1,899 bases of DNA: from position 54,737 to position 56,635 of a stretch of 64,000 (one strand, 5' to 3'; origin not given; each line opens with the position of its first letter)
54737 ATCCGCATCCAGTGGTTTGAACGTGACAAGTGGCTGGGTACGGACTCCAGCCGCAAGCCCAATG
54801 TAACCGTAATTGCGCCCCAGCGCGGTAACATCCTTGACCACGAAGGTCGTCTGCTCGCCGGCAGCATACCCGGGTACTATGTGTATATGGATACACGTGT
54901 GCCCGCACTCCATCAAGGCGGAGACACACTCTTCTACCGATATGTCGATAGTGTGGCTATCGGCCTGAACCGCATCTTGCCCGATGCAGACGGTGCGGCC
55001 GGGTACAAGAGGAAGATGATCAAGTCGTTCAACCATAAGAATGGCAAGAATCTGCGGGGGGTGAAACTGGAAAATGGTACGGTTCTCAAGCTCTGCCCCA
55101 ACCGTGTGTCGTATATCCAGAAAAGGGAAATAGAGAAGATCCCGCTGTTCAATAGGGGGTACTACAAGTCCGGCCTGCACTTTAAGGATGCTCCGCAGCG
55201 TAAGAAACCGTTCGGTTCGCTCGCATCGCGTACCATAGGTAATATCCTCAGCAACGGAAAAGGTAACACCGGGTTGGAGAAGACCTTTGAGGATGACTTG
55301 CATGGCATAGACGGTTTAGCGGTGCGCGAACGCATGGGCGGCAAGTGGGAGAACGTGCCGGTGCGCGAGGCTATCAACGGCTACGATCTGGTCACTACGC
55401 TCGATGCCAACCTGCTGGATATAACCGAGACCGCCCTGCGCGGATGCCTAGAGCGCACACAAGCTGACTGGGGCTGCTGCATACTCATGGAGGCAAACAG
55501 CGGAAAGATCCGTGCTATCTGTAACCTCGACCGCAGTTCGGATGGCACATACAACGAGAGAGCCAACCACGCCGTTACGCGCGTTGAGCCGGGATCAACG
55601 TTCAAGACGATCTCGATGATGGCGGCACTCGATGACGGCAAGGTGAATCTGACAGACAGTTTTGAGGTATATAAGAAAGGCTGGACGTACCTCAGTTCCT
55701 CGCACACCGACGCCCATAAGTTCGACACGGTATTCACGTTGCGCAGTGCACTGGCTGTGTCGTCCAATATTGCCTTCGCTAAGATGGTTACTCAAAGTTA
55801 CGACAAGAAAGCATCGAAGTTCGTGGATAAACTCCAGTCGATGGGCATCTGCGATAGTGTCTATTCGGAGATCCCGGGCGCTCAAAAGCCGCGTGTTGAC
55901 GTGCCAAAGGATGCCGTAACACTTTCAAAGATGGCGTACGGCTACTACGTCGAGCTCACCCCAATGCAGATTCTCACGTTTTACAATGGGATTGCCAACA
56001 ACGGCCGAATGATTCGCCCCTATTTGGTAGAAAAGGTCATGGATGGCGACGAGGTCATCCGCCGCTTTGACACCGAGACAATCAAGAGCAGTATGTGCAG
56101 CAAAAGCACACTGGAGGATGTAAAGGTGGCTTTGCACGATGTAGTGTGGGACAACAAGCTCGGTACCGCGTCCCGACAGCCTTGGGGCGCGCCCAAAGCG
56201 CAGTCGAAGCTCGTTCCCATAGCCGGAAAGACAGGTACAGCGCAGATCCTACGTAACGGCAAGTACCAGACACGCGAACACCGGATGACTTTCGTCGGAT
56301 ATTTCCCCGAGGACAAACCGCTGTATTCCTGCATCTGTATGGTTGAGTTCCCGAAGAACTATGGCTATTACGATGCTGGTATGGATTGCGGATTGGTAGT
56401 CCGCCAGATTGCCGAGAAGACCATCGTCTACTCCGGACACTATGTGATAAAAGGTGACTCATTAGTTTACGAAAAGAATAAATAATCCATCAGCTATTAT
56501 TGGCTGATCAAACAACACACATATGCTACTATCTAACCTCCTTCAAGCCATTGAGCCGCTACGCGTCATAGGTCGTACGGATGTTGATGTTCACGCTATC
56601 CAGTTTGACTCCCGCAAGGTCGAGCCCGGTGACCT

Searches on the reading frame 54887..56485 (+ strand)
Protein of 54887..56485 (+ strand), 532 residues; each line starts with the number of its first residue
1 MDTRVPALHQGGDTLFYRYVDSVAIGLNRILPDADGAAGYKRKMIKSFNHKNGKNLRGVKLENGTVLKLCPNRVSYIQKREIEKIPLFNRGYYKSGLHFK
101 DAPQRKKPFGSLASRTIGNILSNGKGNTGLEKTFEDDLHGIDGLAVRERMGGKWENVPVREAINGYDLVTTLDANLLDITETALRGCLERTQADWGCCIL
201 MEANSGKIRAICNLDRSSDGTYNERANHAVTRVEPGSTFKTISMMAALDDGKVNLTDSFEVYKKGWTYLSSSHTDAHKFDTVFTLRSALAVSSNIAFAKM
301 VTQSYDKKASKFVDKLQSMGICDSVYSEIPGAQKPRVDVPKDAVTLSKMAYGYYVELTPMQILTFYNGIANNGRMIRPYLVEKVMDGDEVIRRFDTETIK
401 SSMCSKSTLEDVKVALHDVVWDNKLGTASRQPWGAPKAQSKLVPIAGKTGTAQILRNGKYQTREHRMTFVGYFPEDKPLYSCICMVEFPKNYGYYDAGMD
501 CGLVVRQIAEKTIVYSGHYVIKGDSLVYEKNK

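Call 81: search_protein_families(library=pfam, proteins=[window:54887-56485:+], max_evalue=0.01)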
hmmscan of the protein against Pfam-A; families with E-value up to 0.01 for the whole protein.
window:54887-56485:+ (532 aa): 2 families
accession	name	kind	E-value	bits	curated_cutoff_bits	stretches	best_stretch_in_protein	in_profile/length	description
PF00905.27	Transpeptidase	-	2.3e-44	152.3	22.1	1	196-495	1-288/299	Penicillin binding protein transpeptidase domain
PF03717.20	PBP_dimer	-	1.8e-05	25.7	24.4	1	69-147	82-167/180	Penicillin-binding Protein dimerisation domain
